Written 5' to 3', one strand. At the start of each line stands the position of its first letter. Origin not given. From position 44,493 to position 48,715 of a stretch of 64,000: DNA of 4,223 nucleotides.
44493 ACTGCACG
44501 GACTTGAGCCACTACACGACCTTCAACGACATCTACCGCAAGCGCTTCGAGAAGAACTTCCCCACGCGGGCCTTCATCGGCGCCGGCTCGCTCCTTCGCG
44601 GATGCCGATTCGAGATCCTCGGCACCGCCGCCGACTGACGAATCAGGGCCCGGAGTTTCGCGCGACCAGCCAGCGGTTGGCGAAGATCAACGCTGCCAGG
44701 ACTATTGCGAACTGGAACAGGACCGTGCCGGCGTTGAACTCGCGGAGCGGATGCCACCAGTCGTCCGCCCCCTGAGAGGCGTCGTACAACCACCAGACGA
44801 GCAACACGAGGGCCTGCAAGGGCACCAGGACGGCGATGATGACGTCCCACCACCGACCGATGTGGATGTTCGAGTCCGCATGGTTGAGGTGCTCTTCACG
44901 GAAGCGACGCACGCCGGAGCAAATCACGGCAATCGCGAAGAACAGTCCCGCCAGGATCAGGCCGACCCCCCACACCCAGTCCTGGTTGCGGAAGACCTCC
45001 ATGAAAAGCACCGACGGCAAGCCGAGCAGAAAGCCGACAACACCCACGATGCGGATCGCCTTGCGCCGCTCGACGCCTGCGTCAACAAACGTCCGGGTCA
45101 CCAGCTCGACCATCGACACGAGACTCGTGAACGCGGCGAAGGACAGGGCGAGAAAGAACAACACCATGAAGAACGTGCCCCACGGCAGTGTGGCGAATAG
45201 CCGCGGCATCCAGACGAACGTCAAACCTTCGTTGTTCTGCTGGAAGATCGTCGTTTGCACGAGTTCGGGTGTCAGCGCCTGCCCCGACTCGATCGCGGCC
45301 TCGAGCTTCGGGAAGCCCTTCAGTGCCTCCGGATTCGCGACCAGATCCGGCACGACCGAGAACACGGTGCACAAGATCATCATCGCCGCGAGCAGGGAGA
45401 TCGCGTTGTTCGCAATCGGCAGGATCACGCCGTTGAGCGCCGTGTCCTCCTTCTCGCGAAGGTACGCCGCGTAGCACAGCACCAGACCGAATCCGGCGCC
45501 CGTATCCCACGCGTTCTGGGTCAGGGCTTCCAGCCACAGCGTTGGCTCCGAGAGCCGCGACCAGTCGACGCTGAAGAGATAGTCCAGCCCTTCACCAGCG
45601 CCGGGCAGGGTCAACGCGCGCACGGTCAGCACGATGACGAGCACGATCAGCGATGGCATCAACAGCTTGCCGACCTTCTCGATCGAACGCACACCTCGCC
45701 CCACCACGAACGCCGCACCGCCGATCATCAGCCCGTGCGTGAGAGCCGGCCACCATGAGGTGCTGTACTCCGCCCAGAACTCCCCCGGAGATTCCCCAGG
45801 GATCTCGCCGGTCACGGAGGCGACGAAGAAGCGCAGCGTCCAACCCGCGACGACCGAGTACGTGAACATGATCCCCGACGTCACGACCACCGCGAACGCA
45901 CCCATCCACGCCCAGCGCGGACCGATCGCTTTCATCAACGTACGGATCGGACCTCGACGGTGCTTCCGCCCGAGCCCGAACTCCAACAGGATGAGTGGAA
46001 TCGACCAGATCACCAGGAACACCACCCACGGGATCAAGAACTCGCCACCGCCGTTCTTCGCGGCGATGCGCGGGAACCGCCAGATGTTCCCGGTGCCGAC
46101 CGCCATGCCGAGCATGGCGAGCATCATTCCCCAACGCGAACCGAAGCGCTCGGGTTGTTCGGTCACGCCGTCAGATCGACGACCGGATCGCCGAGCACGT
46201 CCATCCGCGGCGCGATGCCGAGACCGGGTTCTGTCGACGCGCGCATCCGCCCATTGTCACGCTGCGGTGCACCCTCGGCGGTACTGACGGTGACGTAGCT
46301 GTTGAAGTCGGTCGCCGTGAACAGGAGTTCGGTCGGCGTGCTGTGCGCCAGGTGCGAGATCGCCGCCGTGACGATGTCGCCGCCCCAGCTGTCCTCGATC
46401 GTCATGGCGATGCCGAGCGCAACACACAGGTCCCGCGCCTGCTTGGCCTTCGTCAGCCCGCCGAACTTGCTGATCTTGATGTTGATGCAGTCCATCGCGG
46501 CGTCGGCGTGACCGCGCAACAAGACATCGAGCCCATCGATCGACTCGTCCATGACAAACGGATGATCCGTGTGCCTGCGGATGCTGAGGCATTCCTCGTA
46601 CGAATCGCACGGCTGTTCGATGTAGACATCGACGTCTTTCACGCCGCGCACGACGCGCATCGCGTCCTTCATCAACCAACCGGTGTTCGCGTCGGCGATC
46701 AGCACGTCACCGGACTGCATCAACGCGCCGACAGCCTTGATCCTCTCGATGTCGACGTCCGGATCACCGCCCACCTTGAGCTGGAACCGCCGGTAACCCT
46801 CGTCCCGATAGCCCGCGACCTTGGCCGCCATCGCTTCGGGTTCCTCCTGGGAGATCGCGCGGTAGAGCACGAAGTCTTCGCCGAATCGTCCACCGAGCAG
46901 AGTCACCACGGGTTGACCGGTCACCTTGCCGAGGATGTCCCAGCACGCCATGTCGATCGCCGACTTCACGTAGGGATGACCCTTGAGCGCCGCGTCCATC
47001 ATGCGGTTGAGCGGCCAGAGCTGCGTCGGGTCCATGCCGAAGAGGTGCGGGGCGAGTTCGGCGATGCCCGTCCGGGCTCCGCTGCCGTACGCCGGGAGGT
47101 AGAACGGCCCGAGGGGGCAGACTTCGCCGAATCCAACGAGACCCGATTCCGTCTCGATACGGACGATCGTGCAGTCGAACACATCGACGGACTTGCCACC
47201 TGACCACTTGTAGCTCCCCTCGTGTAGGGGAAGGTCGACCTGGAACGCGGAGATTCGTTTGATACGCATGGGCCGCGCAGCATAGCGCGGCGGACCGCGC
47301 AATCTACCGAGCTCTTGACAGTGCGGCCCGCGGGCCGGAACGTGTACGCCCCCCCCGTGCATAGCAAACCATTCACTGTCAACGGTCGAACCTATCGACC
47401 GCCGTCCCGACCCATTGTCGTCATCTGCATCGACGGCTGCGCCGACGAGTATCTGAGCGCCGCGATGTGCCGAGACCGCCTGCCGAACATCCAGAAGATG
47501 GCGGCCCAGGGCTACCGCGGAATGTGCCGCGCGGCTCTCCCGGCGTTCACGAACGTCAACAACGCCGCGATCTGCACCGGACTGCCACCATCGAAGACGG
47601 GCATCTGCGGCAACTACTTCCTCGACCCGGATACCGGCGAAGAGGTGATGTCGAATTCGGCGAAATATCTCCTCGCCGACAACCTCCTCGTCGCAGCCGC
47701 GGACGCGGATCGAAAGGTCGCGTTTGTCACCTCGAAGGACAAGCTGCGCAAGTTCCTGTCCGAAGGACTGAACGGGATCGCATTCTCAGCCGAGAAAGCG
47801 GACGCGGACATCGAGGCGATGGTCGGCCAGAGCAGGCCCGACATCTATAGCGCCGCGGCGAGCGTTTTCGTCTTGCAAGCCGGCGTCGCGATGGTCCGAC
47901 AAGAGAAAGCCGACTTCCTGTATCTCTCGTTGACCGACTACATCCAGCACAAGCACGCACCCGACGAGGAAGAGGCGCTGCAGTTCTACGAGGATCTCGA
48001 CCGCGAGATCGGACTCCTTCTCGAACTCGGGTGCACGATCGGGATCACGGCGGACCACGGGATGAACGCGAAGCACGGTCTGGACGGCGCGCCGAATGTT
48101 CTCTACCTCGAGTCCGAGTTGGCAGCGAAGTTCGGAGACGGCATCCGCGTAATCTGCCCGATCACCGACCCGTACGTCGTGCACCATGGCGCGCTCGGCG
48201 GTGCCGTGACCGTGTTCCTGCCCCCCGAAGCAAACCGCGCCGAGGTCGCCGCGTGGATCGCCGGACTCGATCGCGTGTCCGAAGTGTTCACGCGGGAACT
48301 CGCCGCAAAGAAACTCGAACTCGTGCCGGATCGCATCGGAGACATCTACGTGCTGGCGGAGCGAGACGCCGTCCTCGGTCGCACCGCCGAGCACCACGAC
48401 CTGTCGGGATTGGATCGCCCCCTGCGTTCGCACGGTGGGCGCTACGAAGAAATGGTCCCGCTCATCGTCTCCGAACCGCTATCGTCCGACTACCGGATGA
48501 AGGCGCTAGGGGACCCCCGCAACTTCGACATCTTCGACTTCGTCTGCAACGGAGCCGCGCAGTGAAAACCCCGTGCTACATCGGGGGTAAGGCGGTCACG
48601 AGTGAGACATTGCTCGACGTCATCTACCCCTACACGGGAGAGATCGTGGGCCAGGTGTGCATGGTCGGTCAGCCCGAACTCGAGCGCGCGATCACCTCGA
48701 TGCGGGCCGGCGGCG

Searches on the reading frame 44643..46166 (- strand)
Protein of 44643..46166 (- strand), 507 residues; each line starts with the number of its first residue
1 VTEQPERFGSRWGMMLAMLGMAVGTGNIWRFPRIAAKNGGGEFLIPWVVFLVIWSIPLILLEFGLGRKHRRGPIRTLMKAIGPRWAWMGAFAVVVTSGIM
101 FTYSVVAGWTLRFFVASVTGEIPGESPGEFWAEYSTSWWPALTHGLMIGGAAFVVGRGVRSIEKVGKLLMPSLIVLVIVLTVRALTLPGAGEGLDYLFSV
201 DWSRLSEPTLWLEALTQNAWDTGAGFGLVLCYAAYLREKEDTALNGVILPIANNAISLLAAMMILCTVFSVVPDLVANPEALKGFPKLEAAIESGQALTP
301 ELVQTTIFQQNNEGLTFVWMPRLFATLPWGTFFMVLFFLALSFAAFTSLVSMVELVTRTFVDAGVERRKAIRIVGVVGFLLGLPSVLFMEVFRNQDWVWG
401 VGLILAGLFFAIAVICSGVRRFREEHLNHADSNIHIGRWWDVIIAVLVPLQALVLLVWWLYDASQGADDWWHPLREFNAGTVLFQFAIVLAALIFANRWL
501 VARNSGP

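Call 72: search_protein_families(library=pfam, proteins=[window:44643-46166:-], max_evalue=0.0001)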
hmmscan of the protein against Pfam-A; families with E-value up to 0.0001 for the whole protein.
window:44643-46166:- (507 aa): 1 family
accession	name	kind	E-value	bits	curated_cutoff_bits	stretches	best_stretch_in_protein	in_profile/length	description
PF00209.24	SNF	-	3.1e-63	214.7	27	2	153-498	193-520/524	Sodium:neurotransmitter symporter family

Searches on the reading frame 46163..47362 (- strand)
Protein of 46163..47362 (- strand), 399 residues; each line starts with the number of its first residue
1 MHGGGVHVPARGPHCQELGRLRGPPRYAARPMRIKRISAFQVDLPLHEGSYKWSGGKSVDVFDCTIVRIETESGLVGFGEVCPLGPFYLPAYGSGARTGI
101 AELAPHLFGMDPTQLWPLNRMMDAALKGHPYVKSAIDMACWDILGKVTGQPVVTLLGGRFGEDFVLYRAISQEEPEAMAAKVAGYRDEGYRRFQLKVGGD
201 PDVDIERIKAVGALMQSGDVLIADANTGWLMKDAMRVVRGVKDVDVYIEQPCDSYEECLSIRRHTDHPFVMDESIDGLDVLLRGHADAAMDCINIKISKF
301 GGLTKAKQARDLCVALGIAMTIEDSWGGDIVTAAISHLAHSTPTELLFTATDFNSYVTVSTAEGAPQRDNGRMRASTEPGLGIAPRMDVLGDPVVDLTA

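Call 72: search_protein_families(library=pfam, proteins=[window:46163-47362:-], max_evalue=0.0001)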
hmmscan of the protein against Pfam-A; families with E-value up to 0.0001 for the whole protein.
window:46163-47362:- (399 aa): 2 families
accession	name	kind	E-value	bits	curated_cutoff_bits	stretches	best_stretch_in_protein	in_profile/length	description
PF13378.12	MR_MLE_C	-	1.4e-41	143.1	29.4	1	178-388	2-218/219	Enolase C-terminal domain-like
PF02746.21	MR_MLE_N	-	1.5e-16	61.1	22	1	64-157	28-117/117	Mandelate racemase / muconate lactonizing enzyme, N-terminal domain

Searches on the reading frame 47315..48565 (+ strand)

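Call 72: search_protein_families(library=pfam, proteins=[window:47315-48565:+], max_evalue=0.0001)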
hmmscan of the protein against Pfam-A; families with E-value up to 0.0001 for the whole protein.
window:47315-48565:+ (416 aa): 1 family
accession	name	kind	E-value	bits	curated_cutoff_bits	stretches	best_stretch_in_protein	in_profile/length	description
PF01663.27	Phosphodiest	-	2.1e-29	103.7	23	1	35-374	2-340/342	Type I phosphodiesterase / nucleotide pyrophosphatase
